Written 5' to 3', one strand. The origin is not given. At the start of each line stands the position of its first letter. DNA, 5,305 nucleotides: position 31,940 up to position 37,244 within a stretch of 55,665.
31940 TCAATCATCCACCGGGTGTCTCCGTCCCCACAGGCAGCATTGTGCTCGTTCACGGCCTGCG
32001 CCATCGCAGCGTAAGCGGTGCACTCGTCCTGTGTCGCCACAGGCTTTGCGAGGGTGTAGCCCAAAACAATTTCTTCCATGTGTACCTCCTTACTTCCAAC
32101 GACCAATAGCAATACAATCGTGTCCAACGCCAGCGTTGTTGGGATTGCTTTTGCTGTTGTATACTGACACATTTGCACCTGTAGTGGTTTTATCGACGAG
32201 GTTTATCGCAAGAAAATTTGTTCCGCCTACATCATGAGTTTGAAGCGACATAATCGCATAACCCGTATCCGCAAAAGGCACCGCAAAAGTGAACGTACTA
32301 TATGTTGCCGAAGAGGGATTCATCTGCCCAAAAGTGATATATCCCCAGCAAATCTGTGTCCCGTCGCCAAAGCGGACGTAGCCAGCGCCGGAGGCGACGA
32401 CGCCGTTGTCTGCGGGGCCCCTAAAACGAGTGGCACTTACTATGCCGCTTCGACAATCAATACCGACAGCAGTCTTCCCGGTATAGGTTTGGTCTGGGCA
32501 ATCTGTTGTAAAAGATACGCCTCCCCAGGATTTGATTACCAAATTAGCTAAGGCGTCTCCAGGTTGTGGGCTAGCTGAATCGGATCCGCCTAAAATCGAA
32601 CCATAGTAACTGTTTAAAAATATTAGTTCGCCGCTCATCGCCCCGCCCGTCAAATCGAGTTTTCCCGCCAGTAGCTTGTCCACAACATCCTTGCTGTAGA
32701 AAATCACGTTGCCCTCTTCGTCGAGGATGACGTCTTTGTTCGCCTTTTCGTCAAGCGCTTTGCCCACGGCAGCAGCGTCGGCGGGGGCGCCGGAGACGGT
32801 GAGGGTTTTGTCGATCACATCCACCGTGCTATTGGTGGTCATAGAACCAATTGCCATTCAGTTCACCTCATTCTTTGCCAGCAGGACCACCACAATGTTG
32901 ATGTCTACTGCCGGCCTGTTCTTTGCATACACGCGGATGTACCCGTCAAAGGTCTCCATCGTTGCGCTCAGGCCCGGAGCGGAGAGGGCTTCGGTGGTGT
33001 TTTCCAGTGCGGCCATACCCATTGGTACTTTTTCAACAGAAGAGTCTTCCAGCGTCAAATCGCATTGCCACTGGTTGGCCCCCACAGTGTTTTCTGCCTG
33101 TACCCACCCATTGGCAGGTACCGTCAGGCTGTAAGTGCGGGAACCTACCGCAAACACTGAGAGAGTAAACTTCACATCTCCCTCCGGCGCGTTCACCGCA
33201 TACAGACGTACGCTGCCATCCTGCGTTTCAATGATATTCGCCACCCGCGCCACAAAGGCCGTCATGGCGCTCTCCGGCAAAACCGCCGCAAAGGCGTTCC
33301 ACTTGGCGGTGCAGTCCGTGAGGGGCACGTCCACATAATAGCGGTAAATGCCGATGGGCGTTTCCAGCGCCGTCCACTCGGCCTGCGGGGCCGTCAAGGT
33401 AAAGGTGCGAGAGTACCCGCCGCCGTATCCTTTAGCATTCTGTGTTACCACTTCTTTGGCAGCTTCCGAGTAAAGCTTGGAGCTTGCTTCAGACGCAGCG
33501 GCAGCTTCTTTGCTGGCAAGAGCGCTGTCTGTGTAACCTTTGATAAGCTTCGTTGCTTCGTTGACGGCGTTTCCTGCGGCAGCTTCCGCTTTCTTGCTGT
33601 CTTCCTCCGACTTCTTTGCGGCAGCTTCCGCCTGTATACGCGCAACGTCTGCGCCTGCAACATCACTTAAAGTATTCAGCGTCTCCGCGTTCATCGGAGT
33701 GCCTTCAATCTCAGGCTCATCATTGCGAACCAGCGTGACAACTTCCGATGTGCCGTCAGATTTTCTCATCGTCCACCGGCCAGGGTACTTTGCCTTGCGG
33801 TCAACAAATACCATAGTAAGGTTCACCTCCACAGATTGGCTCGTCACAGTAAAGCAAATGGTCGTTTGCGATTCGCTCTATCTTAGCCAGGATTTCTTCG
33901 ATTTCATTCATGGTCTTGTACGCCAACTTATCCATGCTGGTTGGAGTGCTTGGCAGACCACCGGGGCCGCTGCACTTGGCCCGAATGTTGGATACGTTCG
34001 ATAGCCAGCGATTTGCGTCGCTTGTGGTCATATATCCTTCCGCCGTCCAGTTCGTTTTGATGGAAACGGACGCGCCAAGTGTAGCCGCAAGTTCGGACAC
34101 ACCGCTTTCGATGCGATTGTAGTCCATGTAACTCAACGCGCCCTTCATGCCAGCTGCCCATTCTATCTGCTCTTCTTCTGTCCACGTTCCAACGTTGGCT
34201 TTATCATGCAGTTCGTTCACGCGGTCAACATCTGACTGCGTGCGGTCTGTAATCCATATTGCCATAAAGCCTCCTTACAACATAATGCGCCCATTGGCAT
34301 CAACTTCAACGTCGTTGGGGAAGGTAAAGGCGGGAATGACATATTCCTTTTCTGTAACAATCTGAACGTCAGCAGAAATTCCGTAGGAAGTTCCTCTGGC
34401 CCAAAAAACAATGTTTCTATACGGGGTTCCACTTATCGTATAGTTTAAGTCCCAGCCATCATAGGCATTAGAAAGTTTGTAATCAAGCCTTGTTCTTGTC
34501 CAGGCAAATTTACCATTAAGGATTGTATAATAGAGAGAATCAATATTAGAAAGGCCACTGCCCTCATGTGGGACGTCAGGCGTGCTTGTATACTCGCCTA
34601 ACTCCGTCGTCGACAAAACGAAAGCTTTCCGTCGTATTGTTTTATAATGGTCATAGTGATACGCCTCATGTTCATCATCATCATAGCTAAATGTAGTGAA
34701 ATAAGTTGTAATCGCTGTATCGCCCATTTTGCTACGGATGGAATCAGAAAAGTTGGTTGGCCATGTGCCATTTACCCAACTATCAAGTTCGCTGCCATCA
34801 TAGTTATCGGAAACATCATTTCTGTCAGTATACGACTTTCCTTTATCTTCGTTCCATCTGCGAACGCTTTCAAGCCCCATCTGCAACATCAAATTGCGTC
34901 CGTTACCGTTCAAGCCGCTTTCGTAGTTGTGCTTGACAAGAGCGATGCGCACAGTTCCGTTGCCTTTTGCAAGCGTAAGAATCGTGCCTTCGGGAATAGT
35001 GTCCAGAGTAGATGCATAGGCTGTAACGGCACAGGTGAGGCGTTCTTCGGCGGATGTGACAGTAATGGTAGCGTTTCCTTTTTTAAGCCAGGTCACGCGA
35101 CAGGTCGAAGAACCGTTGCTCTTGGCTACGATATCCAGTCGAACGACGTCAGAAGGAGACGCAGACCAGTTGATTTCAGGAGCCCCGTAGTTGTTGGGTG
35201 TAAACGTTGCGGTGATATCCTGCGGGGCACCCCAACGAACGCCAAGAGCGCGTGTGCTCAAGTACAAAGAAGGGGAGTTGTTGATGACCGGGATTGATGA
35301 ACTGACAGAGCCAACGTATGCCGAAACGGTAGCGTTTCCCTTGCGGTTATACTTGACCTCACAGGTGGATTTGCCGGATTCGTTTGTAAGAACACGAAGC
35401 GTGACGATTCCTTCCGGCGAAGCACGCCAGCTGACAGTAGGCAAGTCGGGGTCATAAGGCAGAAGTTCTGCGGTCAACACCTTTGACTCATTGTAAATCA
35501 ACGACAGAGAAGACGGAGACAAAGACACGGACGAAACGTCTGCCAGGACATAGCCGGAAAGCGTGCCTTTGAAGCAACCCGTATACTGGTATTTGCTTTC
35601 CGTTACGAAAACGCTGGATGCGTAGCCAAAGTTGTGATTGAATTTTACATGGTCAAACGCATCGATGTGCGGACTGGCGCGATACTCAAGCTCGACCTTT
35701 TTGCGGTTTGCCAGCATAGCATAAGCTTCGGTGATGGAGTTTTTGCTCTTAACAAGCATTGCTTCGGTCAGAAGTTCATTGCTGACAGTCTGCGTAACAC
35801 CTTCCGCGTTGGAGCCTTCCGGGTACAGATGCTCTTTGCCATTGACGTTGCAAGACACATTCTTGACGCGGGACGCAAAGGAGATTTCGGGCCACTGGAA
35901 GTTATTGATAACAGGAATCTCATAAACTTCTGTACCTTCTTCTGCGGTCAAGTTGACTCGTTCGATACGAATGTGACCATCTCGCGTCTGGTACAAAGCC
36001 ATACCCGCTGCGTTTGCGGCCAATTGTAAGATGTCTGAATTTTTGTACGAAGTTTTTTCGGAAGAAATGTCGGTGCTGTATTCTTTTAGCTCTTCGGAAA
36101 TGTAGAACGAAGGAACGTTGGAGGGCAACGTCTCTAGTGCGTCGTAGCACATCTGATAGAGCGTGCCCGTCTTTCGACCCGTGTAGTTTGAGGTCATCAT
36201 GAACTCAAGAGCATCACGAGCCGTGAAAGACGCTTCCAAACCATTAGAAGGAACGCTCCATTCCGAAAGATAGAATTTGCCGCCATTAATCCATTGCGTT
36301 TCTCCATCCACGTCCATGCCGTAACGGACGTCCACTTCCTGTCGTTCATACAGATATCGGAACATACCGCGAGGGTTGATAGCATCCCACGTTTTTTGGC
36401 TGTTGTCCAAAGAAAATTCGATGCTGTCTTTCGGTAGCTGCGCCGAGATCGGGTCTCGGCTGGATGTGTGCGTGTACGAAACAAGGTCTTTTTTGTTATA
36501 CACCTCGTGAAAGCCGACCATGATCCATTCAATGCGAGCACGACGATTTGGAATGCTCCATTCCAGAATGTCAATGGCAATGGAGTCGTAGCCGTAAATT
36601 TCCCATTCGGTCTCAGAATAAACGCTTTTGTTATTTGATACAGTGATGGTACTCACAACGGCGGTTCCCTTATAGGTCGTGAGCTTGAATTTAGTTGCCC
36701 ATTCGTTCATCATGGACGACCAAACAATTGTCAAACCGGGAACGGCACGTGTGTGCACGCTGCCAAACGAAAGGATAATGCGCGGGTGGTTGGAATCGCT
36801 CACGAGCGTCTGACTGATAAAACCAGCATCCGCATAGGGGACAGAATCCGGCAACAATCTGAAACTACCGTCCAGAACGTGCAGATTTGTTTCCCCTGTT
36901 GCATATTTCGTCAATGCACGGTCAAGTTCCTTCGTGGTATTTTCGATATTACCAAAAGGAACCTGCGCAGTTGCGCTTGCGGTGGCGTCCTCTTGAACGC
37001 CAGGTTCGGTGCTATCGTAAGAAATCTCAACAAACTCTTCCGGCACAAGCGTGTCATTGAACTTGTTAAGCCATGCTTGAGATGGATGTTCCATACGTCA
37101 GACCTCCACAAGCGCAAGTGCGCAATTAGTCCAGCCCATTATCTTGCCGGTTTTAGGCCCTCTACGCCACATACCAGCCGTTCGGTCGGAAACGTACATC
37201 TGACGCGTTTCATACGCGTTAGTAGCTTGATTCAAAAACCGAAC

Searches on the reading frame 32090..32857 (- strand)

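Call 13: search_protein_families(library=pfam, proteins=[window:32090-32857:-], max_evalue=0.01)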
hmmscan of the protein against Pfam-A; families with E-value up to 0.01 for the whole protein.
window:32090-32857:- (255 aa): 1 family
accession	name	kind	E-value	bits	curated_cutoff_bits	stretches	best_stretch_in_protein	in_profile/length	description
PF21882.2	Gp53-like_C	-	0.00024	22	24.9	1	165-253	4-84/84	Putative tail fiber protein gp53-like, C-terminal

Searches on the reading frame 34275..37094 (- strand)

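Call 13: search_protein_families(library=pfam, proteins=[window:34275-37094:-], max_evalue=0.01)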
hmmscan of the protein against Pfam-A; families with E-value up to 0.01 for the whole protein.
window:34275-37094:- (939 aa): 3 families
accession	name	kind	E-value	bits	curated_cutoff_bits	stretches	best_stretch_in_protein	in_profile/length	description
PF19789.6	DUF6273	-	1.9e-11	44.6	23.5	1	741-852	11-112/172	Domain of unknown function (DUF6273)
PF02368.24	Big_2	-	7.5e-09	35.9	22.8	1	619-683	14-70/79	Bacterial Ig-like domain (group 2)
PF02369.22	Big_1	-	0.0012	19.3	34.9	0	553-601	37-88/93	Bacterial Ig-like domain (group 1)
